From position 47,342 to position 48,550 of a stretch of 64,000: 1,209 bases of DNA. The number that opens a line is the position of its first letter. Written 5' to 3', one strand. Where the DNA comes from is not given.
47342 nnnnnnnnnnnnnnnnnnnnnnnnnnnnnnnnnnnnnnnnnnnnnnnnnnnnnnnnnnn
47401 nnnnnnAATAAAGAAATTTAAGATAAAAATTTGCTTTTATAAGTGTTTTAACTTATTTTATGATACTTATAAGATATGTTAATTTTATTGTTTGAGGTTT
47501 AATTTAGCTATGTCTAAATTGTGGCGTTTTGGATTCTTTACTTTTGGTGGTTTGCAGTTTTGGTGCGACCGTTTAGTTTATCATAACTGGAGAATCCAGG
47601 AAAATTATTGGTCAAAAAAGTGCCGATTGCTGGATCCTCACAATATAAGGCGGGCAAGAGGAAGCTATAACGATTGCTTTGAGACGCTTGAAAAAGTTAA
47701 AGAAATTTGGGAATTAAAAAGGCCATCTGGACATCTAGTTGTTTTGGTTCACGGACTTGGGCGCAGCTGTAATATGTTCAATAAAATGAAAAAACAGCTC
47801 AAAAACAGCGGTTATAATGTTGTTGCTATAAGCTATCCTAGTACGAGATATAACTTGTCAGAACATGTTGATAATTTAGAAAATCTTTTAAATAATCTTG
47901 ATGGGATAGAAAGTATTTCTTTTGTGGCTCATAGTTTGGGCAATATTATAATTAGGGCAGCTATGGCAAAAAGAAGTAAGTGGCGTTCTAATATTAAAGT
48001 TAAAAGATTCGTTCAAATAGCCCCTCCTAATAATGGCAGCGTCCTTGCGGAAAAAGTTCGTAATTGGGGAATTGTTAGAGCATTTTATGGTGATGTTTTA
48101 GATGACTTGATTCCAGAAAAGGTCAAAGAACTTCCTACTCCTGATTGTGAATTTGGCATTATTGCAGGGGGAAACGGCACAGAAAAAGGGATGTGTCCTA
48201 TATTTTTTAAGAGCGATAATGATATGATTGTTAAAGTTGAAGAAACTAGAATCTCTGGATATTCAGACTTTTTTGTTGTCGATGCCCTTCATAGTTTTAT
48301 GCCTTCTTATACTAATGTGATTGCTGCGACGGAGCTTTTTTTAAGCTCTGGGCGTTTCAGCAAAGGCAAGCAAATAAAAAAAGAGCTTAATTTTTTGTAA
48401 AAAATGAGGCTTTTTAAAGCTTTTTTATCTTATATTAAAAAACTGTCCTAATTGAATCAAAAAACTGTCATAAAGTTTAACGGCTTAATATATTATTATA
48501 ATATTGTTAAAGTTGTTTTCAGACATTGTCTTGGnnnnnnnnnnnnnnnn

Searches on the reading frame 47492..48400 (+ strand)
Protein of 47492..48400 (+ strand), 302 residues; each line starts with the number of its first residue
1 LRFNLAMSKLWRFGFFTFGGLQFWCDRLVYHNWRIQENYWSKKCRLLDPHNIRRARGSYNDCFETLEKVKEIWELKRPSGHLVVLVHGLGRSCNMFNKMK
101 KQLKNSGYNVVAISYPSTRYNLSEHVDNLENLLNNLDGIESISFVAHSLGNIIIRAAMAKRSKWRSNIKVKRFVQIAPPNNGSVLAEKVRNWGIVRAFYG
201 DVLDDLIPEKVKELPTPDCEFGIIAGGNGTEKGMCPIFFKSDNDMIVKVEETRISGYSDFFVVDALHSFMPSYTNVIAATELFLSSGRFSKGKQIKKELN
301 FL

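Call 20: search_protein_families(library=ncbifam, max_evalue=1e-40, proteins=[window:47492-48400:+])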
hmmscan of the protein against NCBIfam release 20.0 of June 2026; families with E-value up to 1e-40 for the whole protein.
window:47492-48400:+ (302 aa): 0 families

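Call 32: search_protein_families(library=pfam, max_evalue=0.00001, proteins=[window:47492-48400:+])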
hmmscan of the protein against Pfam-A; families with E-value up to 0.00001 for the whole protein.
window:47492-48400:+ (302 aa): 4 families
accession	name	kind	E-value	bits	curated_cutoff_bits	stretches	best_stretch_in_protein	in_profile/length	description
PF05057.20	DUF676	-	9e-12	45.4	20.3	1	80-194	5-139/217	Putative serine esterase (DUF676)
PF24096.1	DUF7379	-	8.3e-07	29.6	33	1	100-190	28-122/191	Domain of unknown function (DUF7379)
PF02089.21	Palm_thioest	-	1.6e-06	28.4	26.8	1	83-186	2-116/254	Palmitoyl protein thioesterase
PF00561.26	Abhydrolase_1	-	9.4e-06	25.9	25.8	0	82-193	2-117/245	alpha/beta hydrolase fold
